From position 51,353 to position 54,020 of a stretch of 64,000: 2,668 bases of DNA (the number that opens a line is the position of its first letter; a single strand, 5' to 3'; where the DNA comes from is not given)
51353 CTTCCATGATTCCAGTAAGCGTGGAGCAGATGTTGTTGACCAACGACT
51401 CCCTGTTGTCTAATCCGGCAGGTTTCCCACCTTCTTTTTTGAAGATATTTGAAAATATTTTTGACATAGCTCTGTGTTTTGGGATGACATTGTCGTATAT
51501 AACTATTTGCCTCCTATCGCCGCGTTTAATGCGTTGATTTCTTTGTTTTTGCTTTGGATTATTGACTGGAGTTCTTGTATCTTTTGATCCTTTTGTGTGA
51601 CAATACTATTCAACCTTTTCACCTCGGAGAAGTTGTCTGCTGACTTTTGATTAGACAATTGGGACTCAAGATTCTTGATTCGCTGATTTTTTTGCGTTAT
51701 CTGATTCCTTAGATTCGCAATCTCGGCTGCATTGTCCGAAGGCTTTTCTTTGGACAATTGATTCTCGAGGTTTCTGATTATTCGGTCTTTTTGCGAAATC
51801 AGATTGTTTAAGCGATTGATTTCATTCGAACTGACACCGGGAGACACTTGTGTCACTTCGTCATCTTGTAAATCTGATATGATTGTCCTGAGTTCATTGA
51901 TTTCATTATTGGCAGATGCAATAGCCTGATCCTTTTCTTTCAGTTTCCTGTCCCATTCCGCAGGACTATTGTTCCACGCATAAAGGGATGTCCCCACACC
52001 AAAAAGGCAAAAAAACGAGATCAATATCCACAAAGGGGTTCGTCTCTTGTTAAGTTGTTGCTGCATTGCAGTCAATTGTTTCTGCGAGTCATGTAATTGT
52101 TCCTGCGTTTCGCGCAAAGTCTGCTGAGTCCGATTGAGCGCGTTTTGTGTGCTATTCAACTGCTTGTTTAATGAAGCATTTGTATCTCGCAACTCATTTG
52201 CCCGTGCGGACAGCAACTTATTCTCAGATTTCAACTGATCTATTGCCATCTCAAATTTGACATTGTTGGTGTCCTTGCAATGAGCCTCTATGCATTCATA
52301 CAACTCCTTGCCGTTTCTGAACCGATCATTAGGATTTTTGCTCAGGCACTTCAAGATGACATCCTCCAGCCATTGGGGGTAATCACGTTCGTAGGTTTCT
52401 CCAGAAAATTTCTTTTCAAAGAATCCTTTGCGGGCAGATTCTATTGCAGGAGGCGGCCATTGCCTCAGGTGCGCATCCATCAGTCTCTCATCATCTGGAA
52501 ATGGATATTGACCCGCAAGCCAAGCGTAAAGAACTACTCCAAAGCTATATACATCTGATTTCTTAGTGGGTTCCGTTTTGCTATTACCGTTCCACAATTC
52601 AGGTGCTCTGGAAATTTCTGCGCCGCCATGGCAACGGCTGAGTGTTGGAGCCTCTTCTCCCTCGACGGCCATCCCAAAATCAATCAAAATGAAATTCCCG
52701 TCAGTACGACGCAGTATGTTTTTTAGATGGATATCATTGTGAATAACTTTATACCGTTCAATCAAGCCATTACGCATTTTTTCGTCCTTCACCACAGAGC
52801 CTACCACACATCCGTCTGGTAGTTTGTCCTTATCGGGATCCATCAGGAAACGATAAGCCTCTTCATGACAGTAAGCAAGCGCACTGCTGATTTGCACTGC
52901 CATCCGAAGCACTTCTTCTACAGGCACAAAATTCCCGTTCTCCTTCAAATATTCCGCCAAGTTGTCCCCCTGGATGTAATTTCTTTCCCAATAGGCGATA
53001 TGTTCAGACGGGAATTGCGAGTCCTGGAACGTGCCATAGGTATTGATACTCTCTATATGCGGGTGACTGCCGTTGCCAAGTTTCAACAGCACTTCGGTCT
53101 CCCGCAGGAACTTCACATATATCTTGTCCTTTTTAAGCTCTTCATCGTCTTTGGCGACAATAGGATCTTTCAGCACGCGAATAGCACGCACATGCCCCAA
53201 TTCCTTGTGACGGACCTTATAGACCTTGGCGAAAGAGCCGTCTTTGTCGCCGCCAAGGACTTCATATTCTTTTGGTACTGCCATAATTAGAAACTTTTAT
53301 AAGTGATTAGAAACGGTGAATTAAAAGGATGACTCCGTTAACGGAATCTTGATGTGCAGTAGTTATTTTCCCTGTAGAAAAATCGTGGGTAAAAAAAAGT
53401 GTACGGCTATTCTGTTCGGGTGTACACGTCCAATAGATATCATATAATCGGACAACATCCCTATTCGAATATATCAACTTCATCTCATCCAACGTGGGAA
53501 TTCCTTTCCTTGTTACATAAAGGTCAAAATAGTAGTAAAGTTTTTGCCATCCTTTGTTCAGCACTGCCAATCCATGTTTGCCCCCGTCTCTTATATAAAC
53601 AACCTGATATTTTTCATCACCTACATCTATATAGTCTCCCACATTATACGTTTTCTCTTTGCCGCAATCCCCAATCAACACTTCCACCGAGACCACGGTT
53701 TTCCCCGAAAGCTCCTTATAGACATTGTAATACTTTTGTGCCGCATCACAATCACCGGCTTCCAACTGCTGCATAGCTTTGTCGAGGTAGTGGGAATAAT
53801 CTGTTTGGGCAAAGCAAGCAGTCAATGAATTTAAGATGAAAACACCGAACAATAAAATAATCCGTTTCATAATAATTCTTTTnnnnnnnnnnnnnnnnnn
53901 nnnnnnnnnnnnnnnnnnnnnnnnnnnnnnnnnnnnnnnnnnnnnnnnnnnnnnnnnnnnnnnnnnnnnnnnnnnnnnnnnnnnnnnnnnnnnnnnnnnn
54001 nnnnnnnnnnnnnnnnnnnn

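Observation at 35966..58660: ~22.6-kb AT-rich, strictly unidirectional island between birA and the D-Ala-D-Ala dipeptidase gene, with no recognisable mobility genes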

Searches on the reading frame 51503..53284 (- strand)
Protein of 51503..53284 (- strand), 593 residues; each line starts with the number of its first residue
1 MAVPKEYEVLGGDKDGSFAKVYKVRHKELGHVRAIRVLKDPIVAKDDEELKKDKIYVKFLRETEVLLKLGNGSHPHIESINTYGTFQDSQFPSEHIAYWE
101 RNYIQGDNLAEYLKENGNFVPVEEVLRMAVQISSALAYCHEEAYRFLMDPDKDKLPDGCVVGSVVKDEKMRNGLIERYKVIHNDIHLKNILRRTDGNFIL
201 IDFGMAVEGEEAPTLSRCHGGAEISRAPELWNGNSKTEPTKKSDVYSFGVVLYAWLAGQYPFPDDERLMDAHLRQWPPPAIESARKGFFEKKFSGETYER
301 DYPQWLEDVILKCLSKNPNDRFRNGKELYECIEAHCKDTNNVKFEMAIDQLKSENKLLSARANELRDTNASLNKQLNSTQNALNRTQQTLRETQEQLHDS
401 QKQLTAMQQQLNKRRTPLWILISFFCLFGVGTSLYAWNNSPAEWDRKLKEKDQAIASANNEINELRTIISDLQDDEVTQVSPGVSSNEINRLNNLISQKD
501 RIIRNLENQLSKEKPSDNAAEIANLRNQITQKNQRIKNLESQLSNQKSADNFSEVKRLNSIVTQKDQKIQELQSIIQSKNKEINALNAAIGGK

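Call 4: search_protein_families(library=pfam, proteins=[window:51503-53284:-], max_evalue=0.01)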
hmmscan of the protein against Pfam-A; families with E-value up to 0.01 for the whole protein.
window:51503-53284:- (593 aa): 10 families
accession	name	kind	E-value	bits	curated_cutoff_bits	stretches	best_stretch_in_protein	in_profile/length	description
PF00069.31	Pkinase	-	2.3e-29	103.1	31.7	2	178-322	117-252/263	Protein kinase domain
PF07714.23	PK_Tyr_Ser-Thr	-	1.4e-18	67.6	23.1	2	175-321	118-248/258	Protein tyrosine and serine/threonine kinase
PF16808.10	PKcGMP_CC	-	1.7e-06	28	35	0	561-586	2-27/35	Coiled-coil N-terminus of cGMP-dependent protein kinase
PF10174.14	Cast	-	7.8e-05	21.6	29.1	1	456-588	411-538/766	RIM-binding protein of the cytomatrix active zone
PF02050.21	FliJ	-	0.00071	20.2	28.4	1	446-512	5-70/123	Flagellar FliJ protein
PF17098.10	Wtap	-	0.0013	19.1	35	1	446-589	11-154/155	WTAP/Mum2p family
PF01636.29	APH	-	0.0041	17.3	23.2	1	180-208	170-199/239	Phosphotransferase enzyme family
PF03109.22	ABC1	-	0.0043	16.7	22.9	1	177-208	185-216/244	ABC1 atypical kinase-like domain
PF12795.12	MscS_porin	-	0.0054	16.8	34.4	0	350-409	82-141/238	Mechanosensitive ion channel porin domain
PF25762.1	HAUS1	-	0.0093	16.2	40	1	336-411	97-172/236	HAUS augmin-like complex subunit 1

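Call 6: search_protein_families(library=ncbifam, proteins=[window:51503-53284:-], max_evalue=0.01)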
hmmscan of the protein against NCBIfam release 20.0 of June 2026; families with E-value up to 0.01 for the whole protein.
window:51503-53284:- (593 aa): 22 families
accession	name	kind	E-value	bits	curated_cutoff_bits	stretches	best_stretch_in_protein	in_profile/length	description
NF033483.0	PknB_PASTA_kin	equivalog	1.9e-35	123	450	2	179-570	127-482/563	Stk1 family PASTA domain-containing Ser/Thr kinase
NF047741.1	antiphage_MADS6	equivalog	5.3e-27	94.6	460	2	176-347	316-472/612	methylation-associated defense system protein kinase MAD6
NF052427.1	StpK7MSMEG_1200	equivalog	6.5e-14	51.3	900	1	177-334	126-267/601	serine/threonine protein kinase StpK7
NF038150.1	lanthi_synth_IV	equivalog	1.1e-08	33.8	650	1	179-356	318-460/851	class IV lanthionine synthetase LanL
TIGR04523.1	Mplasa_alph_rch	subfamily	1.5e-07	29.8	270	1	347-414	205-272/745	helix-rich protein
NF045487.1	ASRP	equivalog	5.5e-07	28.6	300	2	323-512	105-267/593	archaea-specific SMC-related protein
NF045780.1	TrlF_fam_ATP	equivalog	1.2e-06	27.6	350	1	337-587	468-707/944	TrlF family AAA-like ATPase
NF009651.0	PRK13184.1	equivalog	2.4e-06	25.8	839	1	227-348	199-303/932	serine/threonine-protein kinase PknD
NF052320.1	Cbp1_fam_LP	subfamily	7.1e-05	22.4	90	0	494-590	61-160/286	Cbp1 family collagen-binding glycoprotein adhesin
NF038151.1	lanthi_synth_III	equivalog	0.00011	20.7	575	1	178-353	355-519/833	class III lanthionine synthetase LanKC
TIGR02169.1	SMC_prok_A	equivalog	0.00021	19.1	729.4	1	351-587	673-903/1165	chromosome segregation protein SMC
NF043058.1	T4SS_LegC2C7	subfamily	0.00054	19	350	1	346-415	157-226/348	LegC2/C7 family Dot/Icm T4SS effector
NF002572.0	PRK02224.1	equivalog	0.00062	18.2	1087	0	340-413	336-409/888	DNA double-strand break repair ATPase Rad50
NF033885.1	conj_TraP_IncI1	equivalog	0.0018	18.1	135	0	417-571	15-150/217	conjugal transfer protein TraP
NF011855.0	PRK15327.1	equivalog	0.0023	17.1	508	1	338-443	65-169/394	PrgH/EprH family type III secretion inner membrane ring protein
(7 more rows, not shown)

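Call 34: search_protein_families(library=padloc, proteins=[window:51503-53284:-], max_evalue=0.01)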
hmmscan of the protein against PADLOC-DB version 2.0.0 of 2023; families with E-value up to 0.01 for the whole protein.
window:51503-53284:- (593 aa): 25 families
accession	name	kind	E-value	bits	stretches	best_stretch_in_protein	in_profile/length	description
PDLC04042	PD-T4-6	-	2.8e-34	117.1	2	179-343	129-280/292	-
PDLC04138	mad6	-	3.9e-33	113.2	2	179-385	173-363/659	mads_6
PDLC04053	PD-T4-6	-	1.4e-32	111.4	2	177-350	128-286/311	-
PDLC04047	PD-T4-6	-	4.4e-32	109.5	2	176-363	128-300/327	-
PDLC04060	PD-T4-6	-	1.7e-31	107.7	2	178-562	127-472/486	-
PDLC04057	PD-T4-6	-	2.2e-30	104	2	177-475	126-379/443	-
PDLC04061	PD-T4-6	-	2.9e-26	91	2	179-534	140-471/510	-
PDLC04054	PD-T4-6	-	2.5e-24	84.4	2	177-346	129-284/347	-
PDLC04043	PD-T4-6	-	2.2e-23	81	2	179-339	135-281/452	-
PDLC04048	PD-T4-6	-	1.7e-22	78.3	2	178-403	130-339/354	-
PDLC04039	PD-T4-6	-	2.6e-22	77.5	2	180-341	135-281/458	-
PDLC04041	PD-T4-6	-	1.3e-20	72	2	179-334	149-292/443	-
PDLC04055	PD-T4-6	-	1.6e-20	71.4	2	7-142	72-191/496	-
PDLC04044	PD-T4-6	-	6.9e-19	66.2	2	177-263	156-240/372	-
PDLC04040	PD-T4-6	-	2.2e-16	57.7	1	177-391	120-301/547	-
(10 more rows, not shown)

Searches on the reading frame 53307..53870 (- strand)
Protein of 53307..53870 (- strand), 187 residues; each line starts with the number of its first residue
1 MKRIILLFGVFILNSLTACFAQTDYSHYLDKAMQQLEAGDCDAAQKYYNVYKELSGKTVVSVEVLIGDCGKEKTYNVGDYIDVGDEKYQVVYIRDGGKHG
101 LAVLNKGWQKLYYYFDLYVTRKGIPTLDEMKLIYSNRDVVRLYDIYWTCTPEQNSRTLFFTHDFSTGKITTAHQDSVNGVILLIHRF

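Call 4: search_protein_families(library=pfam, proteins=[window:53307-53870:-], max_evalue=0.01)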
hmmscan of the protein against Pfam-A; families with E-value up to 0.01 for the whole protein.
window:53307-53870:- (187 aa): 0 families

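Call 6: search_protein_families(library=ncbifam, proteins=[window:53307-53870:-], max_evalue=0.01)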
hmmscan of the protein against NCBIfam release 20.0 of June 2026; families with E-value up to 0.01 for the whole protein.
window:53307-53870:- (187 aa): 0 families

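Call 13: search_protein_families(library=pfam, proteins=[window:53307-53870:-], max_evalue=10)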
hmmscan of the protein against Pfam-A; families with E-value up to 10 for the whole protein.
window:53307-53870:- (187 aa): 1 family
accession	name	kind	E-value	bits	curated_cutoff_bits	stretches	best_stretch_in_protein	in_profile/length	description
PF19944.4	DUF6406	-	0.088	13.5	26.9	1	60-98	35-73/84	Family of unknown function (DUF6406)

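Call 34: search_protein_families(library=padloc, proteins=[window:53307-53870:-], max_evalue=0.01)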
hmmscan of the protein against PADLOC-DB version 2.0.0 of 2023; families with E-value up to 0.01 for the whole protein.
window:53307-53870:- (187 aa): 0 families

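Call 35: search_protein_families(library=phrogs, proteins=[window:53307-53870:-], max_evalue=0.01)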
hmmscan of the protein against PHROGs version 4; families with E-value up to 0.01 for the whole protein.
window:53307-53870:- (187 aa): 0 families
